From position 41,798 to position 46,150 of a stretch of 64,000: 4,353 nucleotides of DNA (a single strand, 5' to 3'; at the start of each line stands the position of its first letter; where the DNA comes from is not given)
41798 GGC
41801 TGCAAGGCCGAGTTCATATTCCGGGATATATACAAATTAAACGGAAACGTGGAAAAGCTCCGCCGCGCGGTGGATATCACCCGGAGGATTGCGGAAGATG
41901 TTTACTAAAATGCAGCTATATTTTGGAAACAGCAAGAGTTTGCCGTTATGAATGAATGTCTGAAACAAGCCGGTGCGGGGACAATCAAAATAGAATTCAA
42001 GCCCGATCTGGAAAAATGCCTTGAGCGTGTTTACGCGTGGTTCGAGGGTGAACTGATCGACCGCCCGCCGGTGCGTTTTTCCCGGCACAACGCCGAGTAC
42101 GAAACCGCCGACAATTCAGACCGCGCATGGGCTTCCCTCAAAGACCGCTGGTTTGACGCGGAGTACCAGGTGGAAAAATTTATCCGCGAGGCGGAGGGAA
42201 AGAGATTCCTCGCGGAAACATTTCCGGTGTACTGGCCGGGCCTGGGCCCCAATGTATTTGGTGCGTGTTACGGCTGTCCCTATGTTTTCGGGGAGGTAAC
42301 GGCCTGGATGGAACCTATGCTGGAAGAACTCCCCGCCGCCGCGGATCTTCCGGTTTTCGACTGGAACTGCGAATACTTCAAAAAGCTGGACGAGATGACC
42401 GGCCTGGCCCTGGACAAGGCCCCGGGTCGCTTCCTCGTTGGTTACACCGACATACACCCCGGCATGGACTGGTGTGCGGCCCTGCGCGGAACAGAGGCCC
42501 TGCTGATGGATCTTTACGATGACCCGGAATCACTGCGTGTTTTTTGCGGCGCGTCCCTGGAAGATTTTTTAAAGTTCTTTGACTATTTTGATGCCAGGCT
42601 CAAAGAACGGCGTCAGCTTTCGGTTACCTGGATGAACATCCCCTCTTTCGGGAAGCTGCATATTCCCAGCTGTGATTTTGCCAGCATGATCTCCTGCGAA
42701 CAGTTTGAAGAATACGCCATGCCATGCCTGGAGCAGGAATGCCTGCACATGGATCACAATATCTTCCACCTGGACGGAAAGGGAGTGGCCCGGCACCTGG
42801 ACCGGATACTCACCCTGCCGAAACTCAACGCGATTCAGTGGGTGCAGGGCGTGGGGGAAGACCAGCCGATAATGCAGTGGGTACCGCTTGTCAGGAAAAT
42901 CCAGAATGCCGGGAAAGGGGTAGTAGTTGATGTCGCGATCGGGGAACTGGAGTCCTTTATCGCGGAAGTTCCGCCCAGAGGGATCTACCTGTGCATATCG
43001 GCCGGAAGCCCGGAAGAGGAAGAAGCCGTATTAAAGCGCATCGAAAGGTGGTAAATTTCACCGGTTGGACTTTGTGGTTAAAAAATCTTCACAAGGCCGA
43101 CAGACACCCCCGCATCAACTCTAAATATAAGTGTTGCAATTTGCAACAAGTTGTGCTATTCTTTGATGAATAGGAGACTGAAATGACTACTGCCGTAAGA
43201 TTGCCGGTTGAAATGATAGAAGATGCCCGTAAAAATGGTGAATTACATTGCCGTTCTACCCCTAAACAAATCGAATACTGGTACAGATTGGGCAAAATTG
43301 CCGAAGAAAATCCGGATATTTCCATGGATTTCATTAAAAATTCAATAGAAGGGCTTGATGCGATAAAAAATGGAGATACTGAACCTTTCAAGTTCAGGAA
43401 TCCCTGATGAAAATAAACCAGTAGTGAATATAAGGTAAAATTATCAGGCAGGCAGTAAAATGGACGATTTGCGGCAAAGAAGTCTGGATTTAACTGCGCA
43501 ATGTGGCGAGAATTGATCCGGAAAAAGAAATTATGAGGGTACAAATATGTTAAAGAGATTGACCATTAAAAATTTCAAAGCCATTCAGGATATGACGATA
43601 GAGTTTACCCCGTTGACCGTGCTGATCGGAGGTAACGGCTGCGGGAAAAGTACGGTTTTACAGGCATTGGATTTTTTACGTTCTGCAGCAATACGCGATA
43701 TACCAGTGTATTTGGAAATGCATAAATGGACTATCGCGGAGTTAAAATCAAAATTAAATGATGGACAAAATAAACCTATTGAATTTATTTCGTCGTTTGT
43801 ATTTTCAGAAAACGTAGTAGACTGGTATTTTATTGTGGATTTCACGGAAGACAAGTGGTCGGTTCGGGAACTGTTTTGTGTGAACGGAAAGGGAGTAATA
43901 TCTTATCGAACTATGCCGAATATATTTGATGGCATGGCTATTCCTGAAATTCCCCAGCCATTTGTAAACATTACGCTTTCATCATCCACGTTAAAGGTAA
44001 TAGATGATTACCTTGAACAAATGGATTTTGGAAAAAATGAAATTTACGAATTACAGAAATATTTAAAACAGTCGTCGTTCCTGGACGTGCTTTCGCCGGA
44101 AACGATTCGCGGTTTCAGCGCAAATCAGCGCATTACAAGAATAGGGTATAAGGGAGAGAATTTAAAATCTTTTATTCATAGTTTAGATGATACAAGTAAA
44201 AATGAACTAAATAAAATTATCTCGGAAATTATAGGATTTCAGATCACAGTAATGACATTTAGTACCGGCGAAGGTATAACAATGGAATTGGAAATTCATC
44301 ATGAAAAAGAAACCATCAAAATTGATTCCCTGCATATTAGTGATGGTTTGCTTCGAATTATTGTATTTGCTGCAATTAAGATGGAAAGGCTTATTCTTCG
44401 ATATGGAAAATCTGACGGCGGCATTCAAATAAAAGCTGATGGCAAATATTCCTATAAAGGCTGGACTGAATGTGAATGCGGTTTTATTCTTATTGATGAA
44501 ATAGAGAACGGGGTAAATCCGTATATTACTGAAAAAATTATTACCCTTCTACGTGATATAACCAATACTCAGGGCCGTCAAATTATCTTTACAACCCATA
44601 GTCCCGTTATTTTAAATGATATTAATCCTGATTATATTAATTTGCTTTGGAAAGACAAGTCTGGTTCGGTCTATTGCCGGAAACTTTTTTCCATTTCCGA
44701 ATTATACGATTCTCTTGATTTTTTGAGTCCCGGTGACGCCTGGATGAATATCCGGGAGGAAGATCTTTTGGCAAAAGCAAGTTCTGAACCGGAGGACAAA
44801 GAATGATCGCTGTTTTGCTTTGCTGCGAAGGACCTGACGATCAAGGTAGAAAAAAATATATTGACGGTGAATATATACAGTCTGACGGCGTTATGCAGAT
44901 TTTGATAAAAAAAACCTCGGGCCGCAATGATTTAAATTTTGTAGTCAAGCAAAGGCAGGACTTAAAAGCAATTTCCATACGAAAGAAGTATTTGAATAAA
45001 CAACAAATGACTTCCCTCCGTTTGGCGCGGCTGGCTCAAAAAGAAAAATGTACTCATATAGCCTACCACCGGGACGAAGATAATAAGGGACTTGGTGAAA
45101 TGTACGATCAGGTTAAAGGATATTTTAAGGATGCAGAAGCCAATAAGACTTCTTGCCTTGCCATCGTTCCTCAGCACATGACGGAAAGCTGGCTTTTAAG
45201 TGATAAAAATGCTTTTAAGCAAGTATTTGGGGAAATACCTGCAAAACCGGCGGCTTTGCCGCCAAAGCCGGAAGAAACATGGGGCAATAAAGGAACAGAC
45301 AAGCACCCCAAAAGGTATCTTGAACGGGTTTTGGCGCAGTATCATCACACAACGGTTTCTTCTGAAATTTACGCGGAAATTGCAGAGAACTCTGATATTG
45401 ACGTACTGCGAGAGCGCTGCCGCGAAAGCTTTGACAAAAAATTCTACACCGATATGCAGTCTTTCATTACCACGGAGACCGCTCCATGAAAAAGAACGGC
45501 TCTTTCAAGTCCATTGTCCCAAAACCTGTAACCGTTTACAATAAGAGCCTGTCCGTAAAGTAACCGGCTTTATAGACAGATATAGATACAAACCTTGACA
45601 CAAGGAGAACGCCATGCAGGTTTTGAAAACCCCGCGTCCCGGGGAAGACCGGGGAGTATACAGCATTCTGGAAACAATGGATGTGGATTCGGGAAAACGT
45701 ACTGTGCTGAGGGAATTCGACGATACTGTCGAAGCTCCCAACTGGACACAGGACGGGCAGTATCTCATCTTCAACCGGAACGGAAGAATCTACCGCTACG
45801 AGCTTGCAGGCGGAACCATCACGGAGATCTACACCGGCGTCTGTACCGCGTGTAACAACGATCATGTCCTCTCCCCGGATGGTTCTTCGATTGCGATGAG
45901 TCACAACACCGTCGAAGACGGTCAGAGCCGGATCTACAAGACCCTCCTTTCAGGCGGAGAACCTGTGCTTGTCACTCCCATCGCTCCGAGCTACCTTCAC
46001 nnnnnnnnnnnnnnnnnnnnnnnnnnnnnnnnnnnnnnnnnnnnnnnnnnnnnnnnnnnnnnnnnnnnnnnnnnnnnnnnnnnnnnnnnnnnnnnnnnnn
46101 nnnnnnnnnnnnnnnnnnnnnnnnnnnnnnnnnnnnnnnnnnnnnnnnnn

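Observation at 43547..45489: Translationally coupled ABC/AAA_21-type ATPase plus DUF4276/Toprim-like protein: candidate uncharacterised defence (abortive-infection-type) cassette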

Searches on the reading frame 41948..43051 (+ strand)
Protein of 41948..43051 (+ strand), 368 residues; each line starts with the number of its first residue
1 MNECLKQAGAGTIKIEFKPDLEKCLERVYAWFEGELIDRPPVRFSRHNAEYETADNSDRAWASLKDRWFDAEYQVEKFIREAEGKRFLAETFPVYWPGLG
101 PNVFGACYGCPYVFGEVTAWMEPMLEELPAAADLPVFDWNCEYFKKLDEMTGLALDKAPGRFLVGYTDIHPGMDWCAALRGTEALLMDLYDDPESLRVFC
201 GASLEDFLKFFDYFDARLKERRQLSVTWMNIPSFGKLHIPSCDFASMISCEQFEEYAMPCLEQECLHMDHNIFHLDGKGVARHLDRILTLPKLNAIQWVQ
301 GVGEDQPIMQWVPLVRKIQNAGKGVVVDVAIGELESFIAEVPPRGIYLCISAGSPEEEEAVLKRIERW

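Call 50: search_protein_families(library=pfam, proteins=[window:41948-43051:+], max_evalue=0.001)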
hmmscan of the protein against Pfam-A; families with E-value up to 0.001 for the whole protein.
window:41948-43051:+ (368 aa): 0 families

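Call 54: find_encoding_contigs(protein=window:41948-43051:+, flank=6000, max_places=8)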
Protein window:41948-43051:+ (368 aa): no gene with exactly this product is on record in the collection.

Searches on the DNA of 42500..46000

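Call 87: search_rna_families(source=window, start=42500, end=46000, threshold=gathering)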
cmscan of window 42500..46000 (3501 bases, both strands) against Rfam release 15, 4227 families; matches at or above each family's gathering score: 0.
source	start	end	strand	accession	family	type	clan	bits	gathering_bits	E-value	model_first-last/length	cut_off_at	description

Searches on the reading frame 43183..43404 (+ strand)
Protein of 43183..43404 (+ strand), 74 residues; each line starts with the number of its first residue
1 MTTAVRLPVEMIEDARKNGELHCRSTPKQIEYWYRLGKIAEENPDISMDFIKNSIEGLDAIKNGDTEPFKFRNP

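Call 4: search_protein_families(library=pfam, proteins=[window:43183-43404:+], max_evalue=1)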
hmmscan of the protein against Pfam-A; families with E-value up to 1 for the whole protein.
window:43183-43404:+ (74 aa): 2 families
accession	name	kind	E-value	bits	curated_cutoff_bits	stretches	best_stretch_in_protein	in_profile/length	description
PF11903.14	ParD_like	-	2.8e-12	46.9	23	1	4-53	3-52/73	ParD-like antitoxin of type II bacterial toxin-antitoxin system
PF03869.20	Arc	-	0.17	12.2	20.4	1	5-25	9-29/50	Arc-like DNA binding domain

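Call 5: search_protein_families(library=padloc, proteins=[window:43183-43404:+], max_evalue=1)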
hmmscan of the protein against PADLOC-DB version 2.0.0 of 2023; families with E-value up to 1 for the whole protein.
window:43183-43404:+ (74 aa): 0 families

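Call 6: search_protein_families(library=ncbifam, proteins=[window:43183-43404:+], max_evalue=1)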
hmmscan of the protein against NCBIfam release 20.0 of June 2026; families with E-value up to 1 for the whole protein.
window:43183-43404:+ (74 aa): 0 families

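Call 88: search_protein_families(library=phrogs, proteins=[window:43183-43404:+], max_evalue=0.001)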
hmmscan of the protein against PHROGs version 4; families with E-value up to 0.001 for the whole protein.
window:43183-43404:+ (74 aa): 1 family
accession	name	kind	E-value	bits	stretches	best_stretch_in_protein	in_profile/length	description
phrog_16013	-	unknown function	1.1e-20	74.4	1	1-72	1-72/76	-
